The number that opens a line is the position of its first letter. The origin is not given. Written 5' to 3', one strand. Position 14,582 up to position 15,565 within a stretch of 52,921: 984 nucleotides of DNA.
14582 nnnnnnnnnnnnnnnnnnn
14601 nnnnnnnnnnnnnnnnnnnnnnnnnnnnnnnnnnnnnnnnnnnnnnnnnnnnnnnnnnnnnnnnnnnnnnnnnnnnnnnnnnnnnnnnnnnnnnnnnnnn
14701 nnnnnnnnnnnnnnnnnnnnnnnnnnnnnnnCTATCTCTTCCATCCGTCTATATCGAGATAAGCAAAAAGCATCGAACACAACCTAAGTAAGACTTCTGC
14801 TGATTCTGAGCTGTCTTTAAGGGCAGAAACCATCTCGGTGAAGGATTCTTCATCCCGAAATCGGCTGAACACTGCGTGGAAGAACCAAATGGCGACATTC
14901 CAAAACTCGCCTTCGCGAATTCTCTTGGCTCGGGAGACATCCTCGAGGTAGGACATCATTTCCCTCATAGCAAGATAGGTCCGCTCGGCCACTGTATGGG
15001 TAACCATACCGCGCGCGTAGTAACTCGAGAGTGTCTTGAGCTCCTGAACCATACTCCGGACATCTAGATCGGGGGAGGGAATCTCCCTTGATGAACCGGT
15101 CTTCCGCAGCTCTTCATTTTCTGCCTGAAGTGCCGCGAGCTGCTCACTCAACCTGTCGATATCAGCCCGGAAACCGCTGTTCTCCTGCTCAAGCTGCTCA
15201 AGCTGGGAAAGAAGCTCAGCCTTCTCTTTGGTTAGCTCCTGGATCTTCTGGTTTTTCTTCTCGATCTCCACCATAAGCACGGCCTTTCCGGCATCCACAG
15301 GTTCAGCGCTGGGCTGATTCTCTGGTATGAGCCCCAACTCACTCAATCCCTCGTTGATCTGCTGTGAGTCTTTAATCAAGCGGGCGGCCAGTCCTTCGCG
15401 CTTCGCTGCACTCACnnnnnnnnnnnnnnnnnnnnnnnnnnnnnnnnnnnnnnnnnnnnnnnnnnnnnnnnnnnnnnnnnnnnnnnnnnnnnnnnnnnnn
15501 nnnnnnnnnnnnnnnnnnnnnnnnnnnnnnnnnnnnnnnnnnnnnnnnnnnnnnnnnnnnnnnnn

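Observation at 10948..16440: Plasmid-style maintenance set (Rep + iterons + HTH-ParA) in a complete tailed-phage genome: a phage-plasmid candidate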

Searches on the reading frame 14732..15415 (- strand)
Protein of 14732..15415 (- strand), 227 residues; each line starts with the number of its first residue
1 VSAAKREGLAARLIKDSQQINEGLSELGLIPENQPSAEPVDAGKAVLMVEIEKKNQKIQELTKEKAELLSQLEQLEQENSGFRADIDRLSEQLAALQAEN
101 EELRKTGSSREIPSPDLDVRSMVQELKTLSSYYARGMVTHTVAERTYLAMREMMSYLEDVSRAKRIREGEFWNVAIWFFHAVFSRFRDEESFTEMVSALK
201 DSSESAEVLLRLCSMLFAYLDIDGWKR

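Call 3: search_protein_families(library=pfam, proteins=[window:14732-15415:-], max_evalue=0.01)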
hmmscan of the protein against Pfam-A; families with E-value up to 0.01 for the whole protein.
window:14732-15415:- (227 aa): 19 families
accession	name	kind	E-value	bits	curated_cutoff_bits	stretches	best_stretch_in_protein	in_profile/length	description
PF17675.6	APG6_N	-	1.9e-05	25.6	45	1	50-106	47-103/132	Apg6 coiled-coil region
PF06785.16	UPF0242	-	2.8e-05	24.7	33.5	1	44-129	99-190/194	Uncharacterised protein family (UPF0242) N-terminus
PF09789.14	CC149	-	0.00064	19.5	30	1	44-98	130-185/316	Coiled-coil domain-containing protein 149-A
PF13851.11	GAS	-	0.00073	19.4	32.3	1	55-106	24-76/200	Growth-arrest specific micro-tubule binding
PF17078.10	SHE3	-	0.00084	19.6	30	1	51-104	5-58/228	SWI5-dependent HO expression protein 3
PF19220.6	Rod_CreS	-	0.00091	18.8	100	1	44-106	99-161/359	Crescentin, rod domain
PF11414.13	Suppressor_APC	-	0.001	19.7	25.4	1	56-129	6-81/82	Adenomatous polyposis coli tumour suppressor protein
PF05769.16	SIKE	-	0.001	19.5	24.3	0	8-75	23-92/180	SIKE family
PF24423.1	OVT1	-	0.0011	19.7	30.9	1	49-103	15-69/100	Major antigen, helical domain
PF06810.17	Phage_scaffold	-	0.0013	19.2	35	1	25-102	7-81/170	Phage capsid assembly scaffolding protein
PF11932.13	DUF3450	-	0.0035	17.1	32.6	1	52-114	33-95/241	Protein of unknown function (DUF3450)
PF01166.23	TSC22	-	0.0049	17.4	30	0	83-109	20-46/57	TSC-22/dip/bun family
PF07321.17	YscO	-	0.005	17.3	28.8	0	43-105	60-122/149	Type III secretion protein YscO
PF25014.1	NET2A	-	0.0052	17.1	33.1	1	50-106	147-203/235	NET2A-like domain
PF12709.12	Fungal_TACC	-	0.0062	17.4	27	0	53-103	20-71/77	Fungal Transforming acidic coiled-coil (TACC) proteins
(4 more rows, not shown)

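Call 11: search_protein_families(library=phrogs, proteins=[window:14732-15415:-], max_evalue=0.001)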
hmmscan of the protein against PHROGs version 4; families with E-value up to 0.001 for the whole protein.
window:14732-15415:- (227 aa): 4 families
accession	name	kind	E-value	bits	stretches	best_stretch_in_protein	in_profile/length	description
phrog_368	-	unknown function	4.8e-05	24.4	1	49-150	75-181/239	-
phrog_13113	-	unknown function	0.00024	22.6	1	43-105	56-118/134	-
phrog_77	-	DNA, RNA and nucleotide metabolism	0.00075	19.1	1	49-105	715-777/967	SbcC-like subunit of palindrome specific endonuclease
phrog_206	-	head and packaging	0.00081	20.2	0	42-111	26-102/263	head scaffolding protein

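Call 12: search_protein_families(library=padloc, proteins=[window:14732-15415:-], max_evalue=0.001)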
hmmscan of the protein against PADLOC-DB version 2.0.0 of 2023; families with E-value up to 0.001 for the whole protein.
window:14732-15415:- (227 aa): 3 families
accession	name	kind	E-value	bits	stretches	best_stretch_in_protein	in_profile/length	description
PDLC03859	LmuB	-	0.00016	19.1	1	50-105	354-409/611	-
PDLC03863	LmuB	-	0.00054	16.8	1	47-104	232-289/610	-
PDLC03865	LmuB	-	0.00066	16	1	48-109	394-451/1007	-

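Call 47: find_related_loci(query=A2, collection=genome_contigs, flank=10000)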
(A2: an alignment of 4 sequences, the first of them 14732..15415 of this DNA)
Query A2 (227 aa) in genome_contigs; peptide patterns used: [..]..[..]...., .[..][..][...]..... (x = any residue, [..] = any of these).
62 stretches matched a pattern; 1 encode a relative of the query (tblastn E <= 1e-3); 1 distinct loci.
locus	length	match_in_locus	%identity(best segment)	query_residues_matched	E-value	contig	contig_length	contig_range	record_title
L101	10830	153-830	95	1-226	2e-145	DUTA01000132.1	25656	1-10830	MAG TPA_asm: Bacillota bacterium isolate AS04akNAM_96 59188_AS04, whole genome shotgun sequence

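Call 48: find_related_loci(query=A2, collection=viral_contigs, flank=10000)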
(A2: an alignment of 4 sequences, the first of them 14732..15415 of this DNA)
Query A2 (227 aa) in viral_contigs; peptide patterns used: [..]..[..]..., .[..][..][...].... (x = any residue, [..] = any of these).
60 stretches matched a pattern; 2 encode a relative of the query (tblastn E <= 1e-3); 2 distinct loci.
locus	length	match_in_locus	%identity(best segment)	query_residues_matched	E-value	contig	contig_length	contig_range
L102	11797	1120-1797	92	1-226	4e-140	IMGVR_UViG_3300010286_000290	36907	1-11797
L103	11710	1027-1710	55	1-225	3e-79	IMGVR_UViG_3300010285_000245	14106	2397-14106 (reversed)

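Call 57: find_related_loci(query=A2, collection=metagenome_contigs, flank=10000)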
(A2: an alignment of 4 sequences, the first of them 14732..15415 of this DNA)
Query A2 (227 aa) in metagenome_contigs; peptide patterns used: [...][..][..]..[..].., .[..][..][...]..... (x = any residue, [..] = any of these).
315 stretches matched a pattern; 19 encode a relative of the query (tblastn E <= 1e-3); 19 distinct loci.
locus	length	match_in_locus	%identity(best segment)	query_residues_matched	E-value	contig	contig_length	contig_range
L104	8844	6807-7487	99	1-227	1e-149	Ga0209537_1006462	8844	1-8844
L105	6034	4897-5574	96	1-226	3e-146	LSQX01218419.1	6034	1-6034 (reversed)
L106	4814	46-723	92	1-226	9e-141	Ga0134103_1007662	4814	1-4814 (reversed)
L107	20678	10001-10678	92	1-226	4e-139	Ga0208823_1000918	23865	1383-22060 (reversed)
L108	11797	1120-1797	92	1-226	3e-139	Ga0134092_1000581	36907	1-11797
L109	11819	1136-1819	55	1-225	2e-78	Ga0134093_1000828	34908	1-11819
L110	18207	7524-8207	55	1-225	2e-78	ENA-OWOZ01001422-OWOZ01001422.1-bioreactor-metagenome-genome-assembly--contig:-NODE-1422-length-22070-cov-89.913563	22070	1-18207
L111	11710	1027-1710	55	1-225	2e-78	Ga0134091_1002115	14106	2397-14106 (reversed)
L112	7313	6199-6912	50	1-225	6e-70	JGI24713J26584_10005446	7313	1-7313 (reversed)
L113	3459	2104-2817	50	1-225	8e-70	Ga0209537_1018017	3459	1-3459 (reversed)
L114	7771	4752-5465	50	1-225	1e-69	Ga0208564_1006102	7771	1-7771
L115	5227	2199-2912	50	1-225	1e-69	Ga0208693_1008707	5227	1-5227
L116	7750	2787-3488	51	1-223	2e-67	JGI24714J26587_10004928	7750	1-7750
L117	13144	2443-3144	51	1-223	2e-67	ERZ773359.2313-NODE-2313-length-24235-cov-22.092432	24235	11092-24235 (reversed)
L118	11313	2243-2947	51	1-224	3e-66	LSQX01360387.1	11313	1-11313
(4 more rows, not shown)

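Call 66: find_homologous_proteins(query=A2, max_evalue=0.001)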
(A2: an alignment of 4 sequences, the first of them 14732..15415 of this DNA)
Query A2 (4 sequences) (227 aa, profile of the alignment): 6 proteins with E <= 0.001 among 8000 candidates.
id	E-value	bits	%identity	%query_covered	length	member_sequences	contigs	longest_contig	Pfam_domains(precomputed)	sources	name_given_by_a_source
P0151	3.6e-121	421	98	100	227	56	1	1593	-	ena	-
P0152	3.6e-116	405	55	99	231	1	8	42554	PF13851.12,PF25450.2,PF28175.1,PF28019.1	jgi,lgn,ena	-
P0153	1.1e-112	393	46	99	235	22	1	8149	PF28175.1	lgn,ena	-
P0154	1.2e-87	311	50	99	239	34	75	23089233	PF28175.1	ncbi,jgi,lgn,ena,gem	jgi:myosin heavy subunit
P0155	7.9e-87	309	80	100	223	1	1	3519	PF17675.7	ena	-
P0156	6.4e-61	224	40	98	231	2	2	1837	-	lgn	-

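Call 67: find_encoding_contigs(protein=P0154, flank=10000, max_places=8)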
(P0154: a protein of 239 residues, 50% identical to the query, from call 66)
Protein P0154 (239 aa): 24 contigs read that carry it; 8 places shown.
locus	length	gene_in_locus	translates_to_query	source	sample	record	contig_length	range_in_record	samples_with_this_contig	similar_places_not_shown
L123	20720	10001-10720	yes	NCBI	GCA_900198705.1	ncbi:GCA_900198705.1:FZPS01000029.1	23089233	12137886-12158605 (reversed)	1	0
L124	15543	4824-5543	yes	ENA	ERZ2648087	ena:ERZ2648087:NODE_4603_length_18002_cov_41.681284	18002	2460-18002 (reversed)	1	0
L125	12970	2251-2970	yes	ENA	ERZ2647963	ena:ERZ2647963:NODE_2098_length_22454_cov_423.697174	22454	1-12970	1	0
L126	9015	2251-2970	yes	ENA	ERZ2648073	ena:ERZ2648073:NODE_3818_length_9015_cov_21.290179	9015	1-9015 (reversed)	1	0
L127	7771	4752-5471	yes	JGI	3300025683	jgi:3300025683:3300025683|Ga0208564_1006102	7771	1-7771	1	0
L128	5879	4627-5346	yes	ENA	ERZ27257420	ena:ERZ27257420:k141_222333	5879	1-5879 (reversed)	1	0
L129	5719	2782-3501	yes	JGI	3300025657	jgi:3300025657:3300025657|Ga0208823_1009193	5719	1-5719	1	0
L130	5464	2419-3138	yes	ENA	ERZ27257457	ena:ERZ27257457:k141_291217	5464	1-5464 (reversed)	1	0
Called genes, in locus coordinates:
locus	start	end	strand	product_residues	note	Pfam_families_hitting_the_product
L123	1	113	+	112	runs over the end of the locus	PF03551:PadR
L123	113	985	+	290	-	-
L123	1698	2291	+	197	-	PF01381:HTH_3 (weak), PF15943:YdaS_toxin (weak)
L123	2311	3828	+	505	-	PF12161:HsdM_N, PF02384:N6_Mtase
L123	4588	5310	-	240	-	PF22564:HAAS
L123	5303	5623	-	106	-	PF13601:HTH_34 (weak), PF03551:PadR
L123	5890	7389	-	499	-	PF07992:Pyr_redox_2, PF13738:Pyr_redox_3 (weak), PF00070:Pyr_redox, PF02852:Pyr_redox_dim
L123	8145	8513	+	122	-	-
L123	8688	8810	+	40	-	-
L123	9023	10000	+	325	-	PF12728:HTH_17, PF00142:Fer4_NifH, PF01656:CbiA, PF02374:ArsA_ATPase (weak), PF06564:CBP_BcsQ, PF09140:MipZ (weak), PF10609:ParA, PF13614:AAA_31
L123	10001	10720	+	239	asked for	PF28175:T4SS_LegC2C7 (weak)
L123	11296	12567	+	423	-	-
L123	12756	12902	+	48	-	-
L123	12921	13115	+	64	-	-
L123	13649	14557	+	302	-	-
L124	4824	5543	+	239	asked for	PF28175:T4SS_LegC2C7 (weak)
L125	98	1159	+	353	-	PF09554:RE_HaeII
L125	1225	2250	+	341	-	PF12728:HTH_17, PF00142:Fer4_NifH, PF01656:CbiA, PF02374:ArsA_ATPase (weak), PF06564:CBP_BcsQ, PF09140:MipZ (weak), PF10609:ParA, PF13614:AAA_31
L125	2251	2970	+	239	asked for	PF28175:T4SS_LegC2C7 (weak)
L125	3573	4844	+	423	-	-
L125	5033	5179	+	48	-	-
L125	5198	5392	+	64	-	-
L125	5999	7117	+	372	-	PF00005:ABC_tran, PF13304:AAA_21 (faint), PF08402:TOBE_2 (weak)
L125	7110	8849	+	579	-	PF00528:BPD_transp_1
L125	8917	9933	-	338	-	PF01547:SBP_bac_1, PF13416:SBP_bac_8, PF13531:SBP_bac_11, PF13343:SBP_bac_6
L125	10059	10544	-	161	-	-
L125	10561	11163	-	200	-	PF26340:DNA-SBD_ScoMcrA (faint), PF13391:HNH_2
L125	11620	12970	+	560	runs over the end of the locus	PF14104:DUF4277, PF01609:DDE_Tnp_1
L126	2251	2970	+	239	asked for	PF28175:T4SS_LegC2C7 (weak)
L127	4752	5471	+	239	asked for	PF28175:T4SS_LegC2C7 (weak)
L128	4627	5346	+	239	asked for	PF28175:T4SS_LegC2C7 (weak)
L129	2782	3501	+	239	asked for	PF28175:T4SS_LegC2C7 (weak)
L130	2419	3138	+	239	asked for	PF28175:T4SS_LegC2C7 (weak)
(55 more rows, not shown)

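Call 78: search_protein_families(library=ncbifam, proteins=[window:14732-15415:-], max_evalue=0.001)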
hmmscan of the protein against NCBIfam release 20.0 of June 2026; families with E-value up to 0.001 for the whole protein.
window:14732-15415:- (227 aa): 5 families
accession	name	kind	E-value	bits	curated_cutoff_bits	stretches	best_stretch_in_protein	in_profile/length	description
NF045487.1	ASRP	equivalog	2.5e-05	23.1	300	1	50-113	349-411/593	archaea-specific SMC-related protein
TIGR04211.1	SH3_and_anchor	equivalog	0.00012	21.8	65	1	50-106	67-123/198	TIGR04211 family SH3 domain-containing protein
TIGR02169.1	SMC_prok_A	equivalog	0.00018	19.4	729.4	1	37-120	843-926/1165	chromosome segregation protein SMC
TIGR04523.1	Mplasa_alph_rch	subfamily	0.00027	19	270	1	50-106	378-434/745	helix-rich protein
TIGR02168.1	SMC_prok_B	equivalog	0.00077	17.3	567.35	1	48-106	350-408/1181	chromosome segregation protein SMC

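Call 85: predict_structure(alignment_id=A4)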
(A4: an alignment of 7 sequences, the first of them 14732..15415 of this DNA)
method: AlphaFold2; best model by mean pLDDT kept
length: 227 residues; sequences in the alignment: 7
mean_pLDDT: 64.7   pTM: 0.29
mean pLDDT of the five models: 64.7, 61.0, 60.6, 58.0, 57.5
residues with pLDDT >= 90: 26; 70-90: 48; 50-70: 103; < 50: 50
segments of 3 or more residues with pLDDT < 50: 1-3, 33-42, 107-115, 132-134, 206-208, 217-227
pLDDT, mean of each block of 10 residues (from residue 1): 52 72 63 46 65 88 91 90 90 85 57 47 56 51 62 70 65 64 66 62 51 49 38
secondary structure, 60 per line:
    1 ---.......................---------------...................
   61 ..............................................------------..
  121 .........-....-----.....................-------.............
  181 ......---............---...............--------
elements in order: H4-26 H42-106 H119-129 H131-134 H140-160 H168-186 H190-201 H205-219

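Call 92: search_solved_structures(query=A4, max_evalue=1)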
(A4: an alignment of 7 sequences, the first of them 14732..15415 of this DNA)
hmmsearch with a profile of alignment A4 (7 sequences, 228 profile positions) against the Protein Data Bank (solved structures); distinct sequences matched with E-value up to 1: 51.
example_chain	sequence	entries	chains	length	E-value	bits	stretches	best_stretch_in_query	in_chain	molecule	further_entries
8qox_B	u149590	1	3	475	0.00078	22.4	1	44-98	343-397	Conserved membrane protein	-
3a5t_A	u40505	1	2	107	0.0014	21.6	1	16-99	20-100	Transcription factor MafG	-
7x5e_A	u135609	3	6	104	0.0018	21.2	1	16-99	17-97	Transcription factor MafG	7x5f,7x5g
7m3p_A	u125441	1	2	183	0.005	19.8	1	46-93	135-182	Xrcc4-Spc110p(164-207)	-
7m2w_U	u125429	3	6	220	0.01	18.8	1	43-97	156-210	Spindle pole body component 110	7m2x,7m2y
9dsm_A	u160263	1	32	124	0.012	18.6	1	56-130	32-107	Sjogren's Syndrome Nuclear Autoantigen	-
5mg8_B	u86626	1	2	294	0.014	18.4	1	51-113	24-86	Structural maintenance of chromosomes protein 6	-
1deb_A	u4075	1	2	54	0.015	18.2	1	67-109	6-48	ADENOMATOUS POLYPOSIS COLI PROTEIN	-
7ekn_B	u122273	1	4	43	0.019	17.9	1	71-105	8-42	ipep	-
4c7n_B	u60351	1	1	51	0.019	17.9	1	56-96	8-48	SYNTHETIC ALPHA-HELIX, IM10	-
5fv8_A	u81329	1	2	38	0.028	17.3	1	67-98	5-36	FOSW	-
2w6a_A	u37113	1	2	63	0.035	17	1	59-105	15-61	ARF GTPASE-ACTIVATING PROTEIN GIT1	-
4b6x_A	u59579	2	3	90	0.037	17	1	33-104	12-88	AVIRULENCE PROTEIN | Avirulence protein,Avirulence protein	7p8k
5apz_A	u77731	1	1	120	0.037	17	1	37-86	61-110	GENERAL CONTROL PROTEIN GCN4, NOR1 TCAR0761, GENERAL CONTROL PROTEIN GCN4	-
9tls_A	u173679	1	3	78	0.039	16.9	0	70-100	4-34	Sc-apCC-2-KLHL20-3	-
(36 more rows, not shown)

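Call 98: find_homologous_proteins(query=L125:5999-7117:+, max_evalue=1e-50)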
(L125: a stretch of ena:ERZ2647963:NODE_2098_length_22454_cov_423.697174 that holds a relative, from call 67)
Query L125:5999-7117:+ (372 aa): 7997 proteins with E <= 1e-50 among 8000 candidates; the best 120 are listed.
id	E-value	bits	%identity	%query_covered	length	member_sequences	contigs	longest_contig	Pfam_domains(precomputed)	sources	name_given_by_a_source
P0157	1.2e-242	822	99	100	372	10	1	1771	PF08402.17,PF00005.34,PF13304.13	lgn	-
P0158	3.0e-209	712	86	98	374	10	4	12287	PF00005.34,PF13304.13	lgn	-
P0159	1.2e-208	710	86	98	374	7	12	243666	PF08402.17,PF00005.34,PF13304.13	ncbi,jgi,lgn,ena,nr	ncbi:MAG TPA: ABC transporter ATP-binding protein [Firmicutes bacterium]|jgi:iron(III) transport sys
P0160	2.4e-204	696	86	98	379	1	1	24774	PF08402.17,PF00005.34,PF13304.13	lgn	-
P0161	1.1e-202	691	84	98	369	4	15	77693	PF08402.17,PF00005.34,PF13304.13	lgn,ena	-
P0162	3.1e-190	650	78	98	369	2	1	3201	PF08402.17,PF00005.34,PF13304.13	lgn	-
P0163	2.6e-189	647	78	98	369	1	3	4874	PF00005.34,PF13304.13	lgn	-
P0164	4.9e-188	643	79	98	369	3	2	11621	PF08402.17,PF00005.34,PF13304.13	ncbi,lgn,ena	-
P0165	2.2e-186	637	79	98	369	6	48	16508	PF08402.17,PF00005.34,PF13304.13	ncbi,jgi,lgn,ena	jgi:iron(III) transport system ATP-binding protein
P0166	3.9e-186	636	79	98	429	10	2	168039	PF08402.17,PF00005.34,PF13304.13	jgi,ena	jgi:iron(III) transport system ATP-binding protein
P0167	8.0e-186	635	79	98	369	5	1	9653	PF08402.17,PF00005.34,PF13304.13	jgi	jgi:iron(III) transport system ATP-binding protein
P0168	8.5e-186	635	78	98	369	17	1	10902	PF08402.17,PF00005.34,PF13304.13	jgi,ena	-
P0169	2.0e-185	634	78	99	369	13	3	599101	PF08402.17,PF00005.34,PF13304.13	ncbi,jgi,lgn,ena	ncbi:MAG: ABC transporter ATP-binding protein [Limnochordia bacterium]|jgi:iron(III) transport syste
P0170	3.7e-185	633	75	99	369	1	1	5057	PF00005.34,PF13304.13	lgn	-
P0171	4.1e-185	633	79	98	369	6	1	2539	PF08402.17,PF00005.34,PF13304.13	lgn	-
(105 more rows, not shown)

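Call 99: find_encoding_contigs(protein=P0159, flank=8000, max_places=5)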
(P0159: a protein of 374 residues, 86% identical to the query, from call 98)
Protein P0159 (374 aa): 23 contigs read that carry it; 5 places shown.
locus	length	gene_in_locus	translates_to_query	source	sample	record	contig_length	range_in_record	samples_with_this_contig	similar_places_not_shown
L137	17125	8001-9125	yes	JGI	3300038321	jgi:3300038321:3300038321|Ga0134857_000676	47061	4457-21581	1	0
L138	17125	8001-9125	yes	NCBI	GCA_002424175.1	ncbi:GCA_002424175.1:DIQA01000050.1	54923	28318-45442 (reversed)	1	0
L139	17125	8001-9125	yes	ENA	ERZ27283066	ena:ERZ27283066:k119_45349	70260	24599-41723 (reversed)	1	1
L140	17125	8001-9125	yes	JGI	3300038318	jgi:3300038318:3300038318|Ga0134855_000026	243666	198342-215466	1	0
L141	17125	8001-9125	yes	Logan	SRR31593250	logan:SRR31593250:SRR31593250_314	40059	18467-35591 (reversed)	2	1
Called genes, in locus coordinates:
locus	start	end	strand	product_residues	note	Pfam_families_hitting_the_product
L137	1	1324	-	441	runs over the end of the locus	PF00675:Peptidase_M16, PF05193:Peptidase_M16_C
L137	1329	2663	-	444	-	PF00675:Peptidase_M16, PF05193:Peptidase_M16_C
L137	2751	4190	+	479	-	PF01554:MatE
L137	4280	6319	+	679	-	PF08447:PAS_3, PF08448:PAS_4 (weak), PF00990:GGDEF, PF13487:HD_5, PF01966:HD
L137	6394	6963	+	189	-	PF00293:NUDIX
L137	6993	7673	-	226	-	PF00924:MS_channel_2nd, PF21082:MS_channel_3rd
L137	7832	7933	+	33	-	-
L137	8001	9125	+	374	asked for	PF00005:ABC_tran, PF13304:AAA_21 (faint), PF08402:TOBE_2 (weak)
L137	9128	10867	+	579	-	PF00528:BPD_transp_1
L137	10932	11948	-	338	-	PF01547:SBP_bac_1, PF13416:SBP_bac_8, PF13531:SBP_bac_11 (weak), PF13343:SBP_bac_6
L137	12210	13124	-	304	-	PF23023:Anti-Pycsar_Apyc1, PF00753:Lactamase_B, PF12706:Lactamase_B_2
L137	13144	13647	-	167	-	-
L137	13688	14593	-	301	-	PF26340:DNA-SBD_ScoMcrA, PF13391:HNH_2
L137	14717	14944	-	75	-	-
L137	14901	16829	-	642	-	-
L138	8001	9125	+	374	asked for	PF00005:ABC_tran, PF13304:AAA_21 (faint), PF08402:TOBE_2 (weak)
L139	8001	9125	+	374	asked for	PF00005:ABC_tran, PF13304:AAA_21 (faint), PF08402:TOBE_2 (weak)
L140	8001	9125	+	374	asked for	PF00005:ABC_tran, PF13304:AAA_21 (faint), PF08402:TOBE_2 (weak)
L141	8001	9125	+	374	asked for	PF00005:ABC_tran, PF13304:AAA_21 (faint), PF08402:TOBE_2 (weak)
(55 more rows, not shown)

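Call 100: find_encoding_contigs(protein=P0157, flank=8000, max_places=5)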
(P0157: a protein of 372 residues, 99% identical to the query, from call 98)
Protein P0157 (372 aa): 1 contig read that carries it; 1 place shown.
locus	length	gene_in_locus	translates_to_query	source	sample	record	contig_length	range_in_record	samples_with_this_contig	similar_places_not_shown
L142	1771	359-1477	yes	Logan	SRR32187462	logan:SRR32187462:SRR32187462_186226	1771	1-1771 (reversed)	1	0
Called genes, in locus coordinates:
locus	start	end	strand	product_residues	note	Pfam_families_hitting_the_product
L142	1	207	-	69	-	?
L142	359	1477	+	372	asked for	PF00005:ABC_tran, PF13304:AAA_21 (faint), PF08402:TOBE_2 (weak)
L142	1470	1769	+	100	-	?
